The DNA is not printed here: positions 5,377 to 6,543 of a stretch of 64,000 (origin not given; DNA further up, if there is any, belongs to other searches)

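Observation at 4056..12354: Lipid-handling tail (patatin, GT1, two UbiB kinases, GT9-like, class-3 lipase) is translationally packed behind the NRPS thioesterase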

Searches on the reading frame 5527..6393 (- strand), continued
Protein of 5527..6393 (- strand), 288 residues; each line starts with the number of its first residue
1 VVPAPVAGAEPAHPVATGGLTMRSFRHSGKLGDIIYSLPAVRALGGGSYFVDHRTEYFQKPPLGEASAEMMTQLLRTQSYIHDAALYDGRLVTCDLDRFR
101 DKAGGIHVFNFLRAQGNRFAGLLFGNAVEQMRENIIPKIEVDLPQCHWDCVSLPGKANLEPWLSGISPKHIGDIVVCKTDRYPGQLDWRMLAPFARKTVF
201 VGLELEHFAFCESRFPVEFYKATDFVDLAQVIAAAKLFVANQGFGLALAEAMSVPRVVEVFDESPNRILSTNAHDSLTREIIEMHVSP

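Call 91: search_protein_families(library=pfam, proteins=[P0320, P0321, P0322, P0325, P0329, P0331, P0337, P0346, P0366, P0383], max_evalue=0.0001)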
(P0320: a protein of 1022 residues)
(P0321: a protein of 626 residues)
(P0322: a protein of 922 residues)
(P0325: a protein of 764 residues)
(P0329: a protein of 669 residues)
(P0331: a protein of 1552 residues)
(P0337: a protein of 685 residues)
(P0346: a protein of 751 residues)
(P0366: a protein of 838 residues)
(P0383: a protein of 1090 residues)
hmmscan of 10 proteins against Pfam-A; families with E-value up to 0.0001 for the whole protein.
P0320 (1022 aa): 2 families
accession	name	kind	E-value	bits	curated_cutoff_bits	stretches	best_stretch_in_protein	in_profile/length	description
PF18922.5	DUF5672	-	1.9e-11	44.4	24.4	1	873-991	30-148/164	Protein of unknown function (DUF5672)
PF01075.23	Glyco_transf_9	-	7.9e-11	42.2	22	1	442-502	177-237/247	Glycosyltransferase family 9 (heptosyltransferase)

P0321 (626 aa): 0 families

P0322 (922 aa): 3 families
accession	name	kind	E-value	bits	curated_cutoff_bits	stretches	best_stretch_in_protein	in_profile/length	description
PF02709.20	Glyco_transf_7C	-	3e-08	33.6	23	1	810-857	20-67/78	N-terminal domain of galactosyltransferase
PF10111.15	Glyco_tranf_2_2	-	3e-07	30.6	27.3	0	816-853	170-204/276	Glycosyltransferase like family 2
PF00535.33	Glycos_transf_2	-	5e-06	27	23.3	0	686-789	1-97/168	Glycosyl transferase family 2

P0325 (764 aa): 5 families
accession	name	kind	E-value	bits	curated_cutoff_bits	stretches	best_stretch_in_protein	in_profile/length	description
PF00535.33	Glycos_transf_2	-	7.6e-31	107.7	23.3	2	475-582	1-105/168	Glycosyl transferase family 2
PF02709.20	Glyco_transf_7C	-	2.2e-16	59.7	23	1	628-697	7-77/78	N-terminal domain of galactosyltransferase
PF10111.15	Glyco_tranf_2_2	-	2.6e-16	60.4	27.3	1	480-680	6-202/276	Glycosyltransferase like family 2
PF13641.12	Glyco_tranf_2_3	-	6.1e-09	36.7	27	0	137-204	151-214/230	Glycosyltransferase like family 2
PF13632.12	Glyco_trans_2_3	-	8.5e-06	26.2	27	0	640-707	72-134/198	Glycosyl transferase family group 2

P0329 (669 aa): 5 families
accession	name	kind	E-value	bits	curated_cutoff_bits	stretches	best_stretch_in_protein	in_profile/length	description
PF13489.12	Methyltransf_23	-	1.6e-11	44.6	27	1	23-113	24-127/164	Methyltransferase domain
PF08241.18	Methyltransf_11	-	1.2e-08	35.9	21.2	1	47-102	43-95/95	Methyltransferase domain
PF08242.18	Methyltransf_12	-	5.5e-06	27.5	30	1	61-100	64-98/98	Methyltransferase domain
PF13847.12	Methyltransf_31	-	2.1e-05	24.7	27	1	49-111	56-114/145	Methyltransferase domain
PF13649.12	Methyltransf_25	-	4.6e-05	24.5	27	0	48-98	47-97/97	Methyltransferase domain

P0331 (1552 aa): 11 families
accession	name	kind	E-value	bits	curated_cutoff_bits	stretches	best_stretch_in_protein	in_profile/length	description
PF00535.33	Glycos_transf_2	-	4.7e-28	98.7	23.3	1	533-702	1-166/168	Glycosyl transferase family 2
PF13524.12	Glyco_trans_1_2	-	4.3e-27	95.3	25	1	161-273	30-144/144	Glycosyl transferase-like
PF13489.12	Methyltransf_23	-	1.2e-22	80.8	27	1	318-470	15-160/164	Methyltransferase domain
PF13641.12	Glyco_tranf_2_3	-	6.2e-17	62.8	27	1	532-747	3-217/230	Glycosyltransferase like family 2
PF08242.18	Methyltransf_12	-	2.5e-16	60.6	30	1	328-418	1-98/98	Methyltransferase domain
PF08241.18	Methyltransf_11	-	5.9e-16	59.3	21.2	1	328-420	1-95/95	Methyltransferase domain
PF13649.12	Methyltransf_25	-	4.6e-14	53.3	27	1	327-416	1-97/97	Methyltransferase domain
PF13847.12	Methyltransf_31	-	6.1e-13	49.1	27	1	324-424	4-113/145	Methyltransferase domain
PF13578.12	Methyltransf_24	-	1.1e-10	42.8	26.3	1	1412-1514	7-105/105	Methyltransferase domain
PF01075.23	Glyco_transf_9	-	2.6e-08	34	22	1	1247-1289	176-218/247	Glycosyltransferase family 9 (heptosyltransferase)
PF07021.18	MetW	-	4.4e-07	30.2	21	1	324-477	14-168/193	Methionine biosynthesis protein MetW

P0337 (685 aa): 4 families
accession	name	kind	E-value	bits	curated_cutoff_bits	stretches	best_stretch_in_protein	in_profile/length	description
PF13489.12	Methyltransf_23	-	2.6e-13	50.5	27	1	12-117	12-131/164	Methyltransferase domain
PF00535.33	Glycos_transf_2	-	7.1e-12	46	23.3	1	478-584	1-109/168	Glycosyl transferase family 2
PF08241.18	Methyltransf_11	-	1.3e-08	35.8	21.2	1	40-102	35-95/95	Methyltransferase domain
PF08242.18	Methyltransf_12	-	4.5e-05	24.5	30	0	56-100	55-98/98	Methyltransferase domain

P0346 (751 aa): 0 families

P0366 (838 aa): 3 families
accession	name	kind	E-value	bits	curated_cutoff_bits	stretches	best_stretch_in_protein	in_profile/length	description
PF13692.12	Glyco_trans_1_4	-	2.1e-09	38.2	27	1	665-764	14-117/142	Glycosyl transferases group 1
PF00534.26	Glycos_transf_1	-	2.4e-09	37.4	26.4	1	712-815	81-169/172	Glycosyl transferases group 1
PF13524.12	Glyco_trans_1_2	-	9.6e-06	26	25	1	709-834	32-142/144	Glycosyl transferase-like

P0383 (1090 aa): 4 families
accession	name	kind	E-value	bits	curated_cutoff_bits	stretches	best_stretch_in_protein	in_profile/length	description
PF05050.19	Methyltransf_21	-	1.5e-25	90.8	22.7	2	509-677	1-172/173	Methyltransferase FkbM domain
PF03414.19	Glyco_transf_6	-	5.6e-22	78.4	25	1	922-1051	156-284/313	Glycosyltransferase family 6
PF01467.32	CTP_transf_like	-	8.6e-16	58.8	21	1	719-844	2-133/133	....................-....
PF02475.24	TRM5-TYW2_MTfase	-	1e-06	29.2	28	1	279-330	38-89/164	TRM5/TYW2 methyltransferase domain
